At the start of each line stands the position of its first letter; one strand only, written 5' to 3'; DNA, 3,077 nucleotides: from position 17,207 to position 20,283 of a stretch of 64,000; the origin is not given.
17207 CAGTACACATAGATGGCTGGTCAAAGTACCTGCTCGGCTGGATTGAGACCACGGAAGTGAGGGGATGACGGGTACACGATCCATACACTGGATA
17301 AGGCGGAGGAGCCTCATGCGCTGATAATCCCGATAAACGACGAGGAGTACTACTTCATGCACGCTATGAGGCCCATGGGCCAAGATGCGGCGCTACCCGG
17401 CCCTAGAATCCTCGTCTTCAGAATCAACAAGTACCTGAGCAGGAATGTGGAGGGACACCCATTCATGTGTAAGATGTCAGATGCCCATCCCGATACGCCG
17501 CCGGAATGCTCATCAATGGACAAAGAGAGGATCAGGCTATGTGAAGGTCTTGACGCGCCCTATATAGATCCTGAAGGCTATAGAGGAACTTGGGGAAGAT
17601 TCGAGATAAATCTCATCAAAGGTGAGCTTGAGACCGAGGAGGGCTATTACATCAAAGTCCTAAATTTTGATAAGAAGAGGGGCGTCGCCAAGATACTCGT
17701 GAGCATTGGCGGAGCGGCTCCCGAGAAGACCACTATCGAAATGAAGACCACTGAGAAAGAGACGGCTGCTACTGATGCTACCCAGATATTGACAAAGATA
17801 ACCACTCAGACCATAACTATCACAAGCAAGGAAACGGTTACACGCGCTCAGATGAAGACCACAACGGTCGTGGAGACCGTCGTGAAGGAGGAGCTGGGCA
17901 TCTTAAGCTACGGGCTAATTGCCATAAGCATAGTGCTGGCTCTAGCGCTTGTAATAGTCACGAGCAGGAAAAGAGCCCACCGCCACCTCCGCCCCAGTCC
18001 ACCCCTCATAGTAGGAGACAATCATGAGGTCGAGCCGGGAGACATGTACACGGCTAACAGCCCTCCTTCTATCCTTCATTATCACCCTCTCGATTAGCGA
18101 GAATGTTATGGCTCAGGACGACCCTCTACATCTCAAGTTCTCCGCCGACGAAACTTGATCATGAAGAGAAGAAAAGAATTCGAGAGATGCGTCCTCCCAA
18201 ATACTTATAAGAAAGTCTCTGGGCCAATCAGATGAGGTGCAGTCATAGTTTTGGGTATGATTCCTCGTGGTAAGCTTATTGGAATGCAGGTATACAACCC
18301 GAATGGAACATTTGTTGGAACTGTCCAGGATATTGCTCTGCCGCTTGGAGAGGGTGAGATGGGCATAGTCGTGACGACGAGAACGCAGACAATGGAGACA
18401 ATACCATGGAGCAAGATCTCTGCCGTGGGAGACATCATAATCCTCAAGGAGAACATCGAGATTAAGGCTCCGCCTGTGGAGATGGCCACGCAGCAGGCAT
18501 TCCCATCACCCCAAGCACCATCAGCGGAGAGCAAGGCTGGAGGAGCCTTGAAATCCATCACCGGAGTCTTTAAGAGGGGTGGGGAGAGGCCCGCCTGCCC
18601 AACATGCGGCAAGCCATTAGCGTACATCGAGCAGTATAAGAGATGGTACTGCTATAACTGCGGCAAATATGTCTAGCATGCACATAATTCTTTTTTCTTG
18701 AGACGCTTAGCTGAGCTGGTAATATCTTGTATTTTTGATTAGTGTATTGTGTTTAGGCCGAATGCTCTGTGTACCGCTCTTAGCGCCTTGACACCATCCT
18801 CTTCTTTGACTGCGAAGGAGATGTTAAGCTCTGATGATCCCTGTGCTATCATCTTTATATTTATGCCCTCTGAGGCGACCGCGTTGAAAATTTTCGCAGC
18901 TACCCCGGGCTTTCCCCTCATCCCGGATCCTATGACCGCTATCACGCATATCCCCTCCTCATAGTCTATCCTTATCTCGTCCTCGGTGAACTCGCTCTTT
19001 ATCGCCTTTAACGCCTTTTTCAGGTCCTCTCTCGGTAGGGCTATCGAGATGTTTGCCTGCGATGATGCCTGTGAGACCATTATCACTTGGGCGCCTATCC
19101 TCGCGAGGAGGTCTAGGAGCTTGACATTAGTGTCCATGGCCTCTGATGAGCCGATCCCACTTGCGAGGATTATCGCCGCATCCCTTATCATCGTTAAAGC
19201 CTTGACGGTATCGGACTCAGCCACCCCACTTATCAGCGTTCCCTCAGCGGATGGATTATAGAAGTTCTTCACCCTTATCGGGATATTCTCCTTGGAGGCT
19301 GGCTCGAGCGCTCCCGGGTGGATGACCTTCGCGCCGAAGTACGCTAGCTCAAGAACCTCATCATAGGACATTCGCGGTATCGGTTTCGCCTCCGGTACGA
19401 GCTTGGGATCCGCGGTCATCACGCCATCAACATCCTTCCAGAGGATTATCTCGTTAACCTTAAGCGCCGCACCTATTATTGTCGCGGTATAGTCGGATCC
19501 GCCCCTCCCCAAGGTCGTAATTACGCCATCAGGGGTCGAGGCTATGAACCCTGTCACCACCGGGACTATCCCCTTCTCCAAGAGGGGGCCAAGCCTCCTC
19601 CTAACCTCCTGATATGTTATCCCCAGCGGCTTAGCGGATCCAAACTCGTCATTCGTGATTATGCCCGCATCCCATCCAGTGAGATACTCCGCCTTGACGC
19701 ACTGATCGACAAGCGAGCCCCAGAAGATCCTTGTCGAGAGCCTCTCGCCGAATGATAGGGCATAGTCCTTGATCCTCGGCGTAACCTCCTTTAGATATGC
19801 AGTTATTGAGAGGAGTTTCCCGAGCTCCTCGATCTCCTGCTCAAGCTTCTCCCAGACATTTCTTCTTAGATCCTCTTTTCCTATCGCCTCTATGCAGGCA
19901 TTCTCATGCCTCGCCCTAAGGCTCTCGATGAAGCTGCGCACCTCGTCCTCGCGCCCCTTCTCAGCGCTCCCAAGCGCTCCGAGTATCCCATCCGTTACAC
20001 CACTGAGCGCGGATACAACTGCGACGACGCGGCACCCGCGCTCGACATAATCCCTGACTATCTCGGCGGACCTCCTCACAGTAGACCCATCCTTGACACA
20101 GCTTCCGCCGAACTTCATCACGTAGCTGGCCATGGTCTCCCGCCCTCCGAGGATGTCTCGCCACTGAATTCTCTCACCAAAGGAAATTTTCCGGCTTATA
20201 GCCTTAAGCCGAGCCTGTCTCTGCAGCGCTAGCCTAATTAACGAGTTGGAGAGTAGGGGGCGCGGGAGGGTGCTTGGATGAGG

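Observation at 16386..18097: Decayed gene for a surface-anchored M6 (InhA-like) metalloprotease inside the aspartate-family cluster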

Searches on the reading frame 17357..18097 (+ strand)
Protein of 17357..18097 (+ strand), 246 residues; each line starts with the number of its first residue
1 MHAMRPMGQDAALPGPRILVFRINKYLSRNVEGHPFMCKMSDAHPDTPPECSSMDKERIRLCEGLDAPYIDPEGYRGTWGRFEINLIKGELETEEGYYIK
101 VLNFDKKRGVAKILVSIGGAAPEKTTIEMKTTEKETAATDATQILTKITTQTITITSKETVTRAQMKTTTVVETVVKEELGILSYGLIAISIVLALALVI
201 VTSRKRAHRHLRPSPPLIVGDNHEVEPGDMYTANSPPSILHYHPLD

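Call 15: find_encoding_contigs(protein=window:17357-18097:+, flank=6000, max_places=10)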
Protein window:17357-18097:+ (246 aa): 5 contigs read that carry it; 4 places shown.
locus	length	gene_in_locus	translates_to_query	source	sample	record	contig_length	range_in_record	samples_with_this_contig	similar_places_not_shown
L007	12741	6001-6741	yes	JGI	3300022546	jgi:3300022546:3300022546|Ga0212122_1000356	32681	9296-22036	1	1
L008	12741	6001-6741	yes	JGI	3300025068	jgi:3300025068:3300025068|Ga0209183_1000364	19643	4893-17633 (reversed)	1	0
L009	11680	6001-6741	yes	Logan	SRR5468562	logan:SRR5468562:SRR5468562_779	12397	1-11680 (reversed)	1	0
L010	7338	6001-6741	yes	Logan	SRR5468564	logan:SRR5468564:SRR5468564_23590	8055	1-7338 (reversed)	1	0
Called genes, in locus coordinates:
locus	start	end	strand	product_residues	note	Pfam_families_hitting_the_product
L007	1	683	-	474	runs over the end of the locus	PF00587:tRNA-synt_2b, PF03129:HGTP_anticodon, PF09180:ProRS-C_1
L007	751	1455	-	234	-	PF00121:TIM, PF03060:NMO (faint), PF05690:ThiG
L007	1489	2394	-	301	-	PF01008:IF-2B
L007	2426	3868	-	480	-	PF00224:PK, PF02887:PK_C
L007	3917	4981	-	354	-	PF01118:Semialdhyde_dh, PF02774:Semialdhyde_dhC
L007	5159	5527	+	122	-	-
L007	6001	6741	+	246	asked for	-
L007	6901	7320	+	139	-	PF05239:PRC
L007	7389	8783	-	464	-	PF00696:AA_kinase, PF22468:ACT_9, PF13840:ACT_7, PF01842:ACT, PF22468:ACT_9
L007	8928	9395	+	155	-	-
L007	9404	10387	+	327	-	PF03447:NAD_binding_3, PF00742:Homoserine_dh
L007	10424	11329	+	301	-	PF00294:PfkB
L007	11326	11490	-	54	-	-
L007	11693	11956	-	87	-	PF23621:BP74_N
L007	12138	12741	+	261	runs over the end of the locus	PF02535:Zip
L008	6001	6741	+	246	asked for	-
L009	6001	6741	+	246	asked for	-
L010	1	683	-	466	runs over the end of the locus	?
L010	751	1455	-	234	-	PF00121:TIM, PF03060:NMO (faint), PF05690:ThiG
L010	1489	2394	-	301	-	PF01008:IF-2B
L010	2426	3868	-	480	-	PF00224:PK, PF02887:PK_C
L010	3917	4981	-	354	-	PF01118:Semialdhyde_dh, PF02774:Semialdhyde_dhC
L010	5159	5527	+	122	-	-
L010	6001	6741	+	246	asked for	-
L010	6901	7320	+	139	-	PF05239:PRC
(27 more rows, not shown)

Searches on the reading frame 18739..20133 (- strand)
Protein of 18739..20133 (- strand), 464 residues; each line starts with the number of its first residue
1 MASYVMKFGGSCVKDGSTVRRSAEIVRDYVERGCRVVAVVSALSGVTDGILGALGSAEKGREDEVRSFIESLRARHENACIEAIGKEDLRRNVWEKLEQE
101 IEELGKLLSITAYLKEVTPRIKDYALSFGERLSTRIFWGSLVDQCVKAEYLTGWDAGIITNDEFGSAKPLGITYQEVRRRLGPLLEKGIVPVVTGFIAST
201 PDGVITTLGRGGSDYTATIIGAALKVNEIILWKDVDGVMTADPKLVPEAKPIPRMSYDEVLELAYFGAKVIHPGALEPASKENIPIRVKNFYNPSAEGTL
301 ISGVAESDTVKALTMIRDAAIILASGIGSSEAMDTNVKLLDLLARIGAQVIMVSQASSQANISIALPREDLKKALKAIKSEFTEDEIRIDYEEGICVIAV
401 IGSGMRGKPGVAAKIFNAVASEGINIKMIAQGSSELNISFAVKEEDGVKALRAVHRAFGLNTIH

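Call 14: list_cluster_members(proteins=[window:18739-20133:-, window:13782-15224:-, window:12845-13750:-, window:20278-20745:+, window:20739-21737:+, window:18251-18676:+, window:17357-18097:+, window:16260-16883:+, window:17001-17252:+, window:17086-17274:+])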
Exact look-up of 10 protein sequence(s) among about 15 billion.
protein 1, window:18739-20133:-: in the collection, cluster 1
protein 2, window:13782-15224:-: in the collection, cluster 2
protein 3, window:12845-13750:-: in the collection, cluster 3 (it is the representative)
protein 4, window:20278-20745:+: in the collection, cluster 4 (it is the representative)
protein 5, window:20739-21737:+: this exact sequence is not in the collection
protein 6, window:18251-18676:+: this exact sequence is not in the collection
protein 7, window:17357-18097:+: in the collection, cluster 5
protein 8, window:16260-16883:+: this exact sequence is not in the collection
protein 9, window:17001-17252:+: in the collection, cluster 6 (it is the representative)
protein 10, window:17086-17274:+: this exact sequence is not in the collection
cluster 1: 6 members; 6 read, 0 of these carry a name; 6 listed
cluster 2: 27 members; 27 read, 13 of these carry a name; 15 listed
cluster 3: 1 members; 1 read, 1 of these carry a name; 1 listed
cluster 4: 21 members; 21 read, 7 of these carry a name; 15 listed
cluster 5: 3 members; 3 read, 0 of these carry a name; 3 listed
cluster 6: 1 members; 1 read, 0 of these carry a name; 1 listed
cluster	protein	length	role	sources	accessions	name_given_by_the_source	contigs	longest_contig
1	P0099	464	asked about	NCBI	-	-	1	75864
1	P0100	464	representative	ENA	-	-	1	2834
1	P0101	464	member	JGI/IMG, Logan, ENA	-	-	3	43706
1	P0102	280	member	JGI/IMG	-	-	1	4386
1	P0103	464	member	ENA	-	-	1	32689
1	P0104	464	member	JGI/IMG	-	-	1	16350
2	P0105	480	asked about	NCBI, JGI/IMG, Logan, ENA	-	-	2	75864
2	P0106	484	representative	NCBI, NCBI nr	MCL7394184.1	MAG: pyruvate kinase [Thaumarchaeota archaeon] | pyruvate kinase [Candidatus Wolframiiraptor allenii]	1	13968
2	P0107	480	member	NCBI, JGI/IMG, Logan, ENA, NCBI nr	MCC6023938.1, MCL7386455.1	MAG: pyruvate kinase [Thaumarchaeota archaeon] | pyruvate kinase | pyruvate kinase [Nitrososphaerota archaeon]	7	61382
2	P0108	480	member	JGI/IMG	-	pyruvate kinase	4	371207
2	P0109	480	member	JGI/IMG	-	pyruvate kinase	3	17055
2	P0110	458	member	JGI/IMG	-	pyruvate kinase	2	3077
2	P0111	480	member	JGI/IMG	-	pyruvate kinase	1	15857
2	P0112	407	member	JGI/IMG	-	pyruvate kinase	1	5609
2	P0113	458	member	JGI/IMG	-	pyruvate kinase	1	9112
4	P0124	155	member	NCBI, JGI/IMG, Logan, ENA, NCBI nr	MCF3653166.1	MAG: hypothetical protein L2C94_003255 [Aigarchaeota archaeon] | hypothetical protein [Candidatus Wolframiiraptor gerlachensis]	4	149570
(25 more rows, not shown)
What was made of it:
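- The 246-aa ORF is called as a gene in NCBI, JGI and Logan records (call 14).
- Tried and rejected: I switched to other window proteins (call 14).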

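Call 26: find_encoding_contigs(protein=P0124, flank=10000, max_places=4)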
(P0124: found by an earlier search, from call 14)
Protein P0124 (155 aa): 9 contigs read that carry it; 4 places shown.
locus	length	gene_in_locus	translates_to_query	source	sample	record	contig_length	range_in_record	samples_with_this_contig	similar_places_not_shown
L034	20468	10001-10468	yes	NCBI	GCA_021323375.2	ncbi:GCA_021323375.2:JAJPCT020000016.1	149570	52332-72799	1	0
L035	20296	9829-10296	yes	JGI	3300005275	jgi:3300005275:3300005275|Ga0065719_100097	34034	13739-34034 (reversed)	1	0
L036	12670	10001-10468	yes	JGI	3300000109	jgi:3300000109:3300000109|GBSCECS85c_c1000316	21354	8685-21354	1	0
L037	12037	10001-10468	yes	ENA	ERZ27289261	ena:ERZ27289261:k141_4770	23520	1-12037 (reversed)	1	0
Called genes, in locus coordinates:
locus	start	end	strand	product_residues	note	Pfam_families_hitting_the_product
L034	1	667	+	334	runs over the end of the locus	PF05569:Peptidase_M56 (weak), PF01435:Peptidase_M48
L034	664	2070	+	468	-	PF00083:Sugar_tr, PF07690:MFS_1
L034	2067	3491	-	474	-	PF00587:tRNA-synt_2b, PF03129:HGTP_anticodon, PF09180:ProRS-C_1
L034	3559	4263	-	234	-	PF00121:TIM, PF03060:NMO (faint), PF05690:ThiG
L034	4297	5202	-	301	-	PF01008:IF-2B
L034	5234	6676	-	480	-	PF00224:PK, PF02887:PK_C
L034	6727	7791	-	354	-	PF01118:Semialdhyde_dh, PF02774:Semialdhyde_dhC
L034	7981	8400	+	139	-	PF05239:PRC (weak)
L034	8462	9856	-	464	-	PF00696:AA_kinase, PF22468:ACT_9, PF13840:ACT_7, PF01842:ACT, PF22468:ACT_9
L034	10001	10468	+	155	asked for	-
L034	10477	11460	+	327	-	PF03447:NAD_binding_3, PF00742:Homoserine_dh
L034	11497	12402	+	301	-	PF00294:PfkB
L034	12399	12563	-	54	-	-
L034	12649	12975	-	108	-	PF23621:BP74_N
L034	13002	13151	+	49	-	-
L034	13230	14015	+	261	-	PF02535:Zip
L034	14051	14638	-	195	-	PF01966:HD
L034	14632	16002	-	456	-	PF00155:Aminotran_1_2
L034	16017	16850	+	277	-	PF01048:PNP_UDP_1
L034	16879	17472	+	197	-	PF09335:VTT_dom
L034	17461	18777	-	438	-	PF12679:ABC2_membrane_2, PF12698:ABC2_membrane_3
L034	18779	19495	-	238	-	PF00005:ABC_tran, PF13304:AAA_21 (weak)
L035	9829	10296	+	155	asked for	-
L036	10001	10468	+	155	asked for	-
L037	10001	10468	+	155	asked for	-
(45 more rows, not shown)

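Call 27: find_encoding_contigs(protein=P0106, flank=10000, max_places=4)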
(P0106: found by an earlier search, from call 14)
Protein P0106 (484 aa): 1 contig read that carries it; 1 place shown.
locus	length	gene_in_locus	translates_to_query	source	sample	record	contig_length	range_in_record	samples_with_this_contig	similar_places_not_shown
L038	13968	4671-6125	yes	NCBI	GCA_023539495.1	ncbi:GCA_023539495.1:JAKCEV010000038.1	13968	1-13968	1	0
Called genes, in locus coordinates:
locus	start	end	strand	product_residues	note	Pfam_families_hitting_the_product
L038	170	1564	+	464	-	PF00696:AA_kinase, PF22468:ACT_9, PF13840:ACT_7, PF01842:ACT, PF22468:ACT_9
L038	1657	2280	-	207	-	PF09335:VTT_dom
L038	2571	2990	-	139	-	PF05239:PRC (weak)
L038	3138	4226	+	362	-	PF01118:Semialdhyde_dh, PF02774:Semialdhyde_dhC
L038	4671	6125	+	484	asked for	PF00224:PK, PF02887:PK_C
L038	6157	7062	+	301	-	PF01008:IF-2B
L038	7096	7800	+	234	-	PF00121:TIM, PF05690:ThiG (weak)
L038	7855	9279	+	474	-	PF00587:tRNA-synt_2b, PF03129:HGTP_anticodon, PF09180:ProRS-C_1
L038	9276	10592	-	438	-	PF00083:Sugar_tr, PF07690:MFS_1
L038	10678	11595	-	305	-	PF05569:Peptidase_M56 (weak), PF01435:Peptidase_M48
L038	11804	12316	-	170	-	PF01980:TrmO_N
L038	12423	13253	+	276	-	PF09754:PAC2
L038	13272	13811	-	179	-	PF01661:Macro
